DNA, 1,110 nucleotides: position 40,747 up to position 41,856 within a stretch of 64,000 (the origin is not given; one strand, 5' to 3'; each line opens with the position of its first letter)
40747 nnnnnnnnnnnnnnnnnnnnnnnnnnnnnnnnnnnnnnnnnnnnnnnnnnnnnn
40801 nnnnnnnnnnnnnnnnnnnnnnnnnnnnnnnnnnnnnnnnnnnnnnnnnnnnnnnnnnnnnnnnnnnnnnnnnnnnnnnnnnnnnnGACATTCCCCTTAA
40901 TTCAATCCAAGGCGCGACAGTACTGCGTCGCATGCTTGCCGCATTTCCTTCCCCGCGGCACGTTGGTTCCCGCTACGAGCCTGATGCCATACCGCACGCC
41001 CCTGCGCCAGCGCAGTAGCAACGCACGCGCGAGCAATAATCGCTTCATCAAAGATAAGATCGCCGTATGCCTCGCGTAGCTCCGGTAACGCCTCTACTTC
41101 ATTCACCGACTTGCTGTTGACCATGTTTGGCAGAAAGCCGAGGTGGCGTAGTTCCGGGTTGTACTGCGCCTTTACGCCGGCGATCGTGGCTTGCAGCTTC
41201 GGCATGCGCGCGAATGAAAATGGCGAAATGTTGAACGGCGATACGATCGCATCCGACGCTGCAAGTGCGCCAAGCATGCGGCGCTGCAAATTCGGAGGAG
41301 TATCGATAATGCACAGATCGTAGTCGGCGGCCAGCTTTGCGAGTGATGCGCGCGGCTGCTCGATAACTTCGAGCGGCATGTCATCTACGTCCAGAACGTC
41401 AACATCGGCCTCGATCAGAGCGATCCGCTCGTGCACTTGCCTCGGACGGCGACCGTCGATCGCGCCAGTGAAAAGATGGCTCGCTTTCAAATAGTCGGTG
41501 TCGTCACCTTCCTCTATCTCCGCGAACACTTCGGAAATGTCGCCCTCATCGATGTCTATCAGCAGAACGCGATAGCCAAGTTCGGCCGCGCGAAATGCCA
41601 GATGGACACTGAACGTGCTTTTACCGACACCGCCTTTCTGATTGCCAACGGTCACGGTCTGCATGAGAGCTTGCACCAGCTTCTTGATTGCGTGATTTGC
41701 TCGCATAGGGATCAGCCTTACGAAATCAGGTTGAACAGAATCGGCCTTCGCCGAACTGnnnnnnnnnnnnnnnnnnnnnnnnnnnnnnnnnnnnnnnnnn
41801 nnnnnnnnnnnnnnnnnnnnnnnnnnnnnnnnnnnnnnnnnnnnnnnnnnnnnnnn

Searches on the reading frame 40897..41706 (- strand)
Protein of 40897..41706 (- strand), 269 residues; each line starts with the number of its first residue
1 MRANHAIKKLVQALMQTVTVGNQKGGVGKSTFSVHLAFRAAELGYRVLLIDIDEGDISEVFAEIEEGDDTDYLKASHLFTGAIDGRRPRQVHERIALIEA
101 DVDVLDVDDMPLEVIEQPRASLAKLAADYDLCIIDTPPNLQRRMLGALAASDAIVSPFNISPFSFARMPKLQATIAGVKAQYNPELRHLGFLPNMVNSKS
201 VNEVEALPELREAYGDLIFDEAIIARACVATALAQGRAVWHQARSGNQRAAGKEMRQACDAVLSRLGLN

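Call 7: search_protein_families(library=pfam, proteins=[window:40897-41706:-], max_evalue=0.1)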
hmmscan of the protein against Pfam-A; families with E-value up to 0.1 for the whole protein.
window:40897-41706:- (269 aa): 12 families
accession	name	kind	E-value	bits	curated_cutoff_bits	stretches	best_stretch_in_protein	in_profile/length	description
PF13614.12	AAA_31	-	1.4e-25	90.7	27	1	15-187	1-176/177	AAA domain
PF01656.29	CbiA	-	3.3e-17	63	25.4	1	19-237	2-123/125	CobQ/CobB/MinD/ParA nucleotide binding domain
PF09140.17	MipZ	-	4.6e-13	49.5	20.7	2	17-54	2-39/262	ATPase MipZ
PF10609.15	ParA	-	1e-07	32.1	27.1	1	16-53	4-41/246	NUBPL iron-transfer P-loop NTPase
PF02374.21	ArsA_ATPase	-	1.2e-06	28.4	24.3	1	18-85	4-69/305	Anion-transporting ATPase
PF06564.18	CBP_BcsQ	-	0.0011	19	21.3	1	15-65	1-51/234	Cellulose biosynthesis protein BcsQ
PF16575.11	CLP1_P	-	0.0048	17.2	26.6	1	26-55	4-33/188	mRNA cleavage and polyadenylation factor CLP1 P-loop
PF01121.26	CoaE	-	0.018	15.2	27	0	98-149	21-72/180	Dephospho-CoA kinase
PF13479.12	AAA_24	-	0.024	14.9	27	1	25-148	11-84/195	AAA domain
PF13481.12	AAA_25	-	0.063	13.3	27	0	24-136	41-151/195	AAA domain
PF00142.24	Fer4_NifH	-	0.078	12.9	25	0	24-53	8-37/271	4Fe-4S iron sulfur cluster binding proteins, NifH/frxC family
PF20720.3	nSTAND3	-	0.089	12.9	27.2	0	25-54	26-54/155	Novel STAND NTPase 3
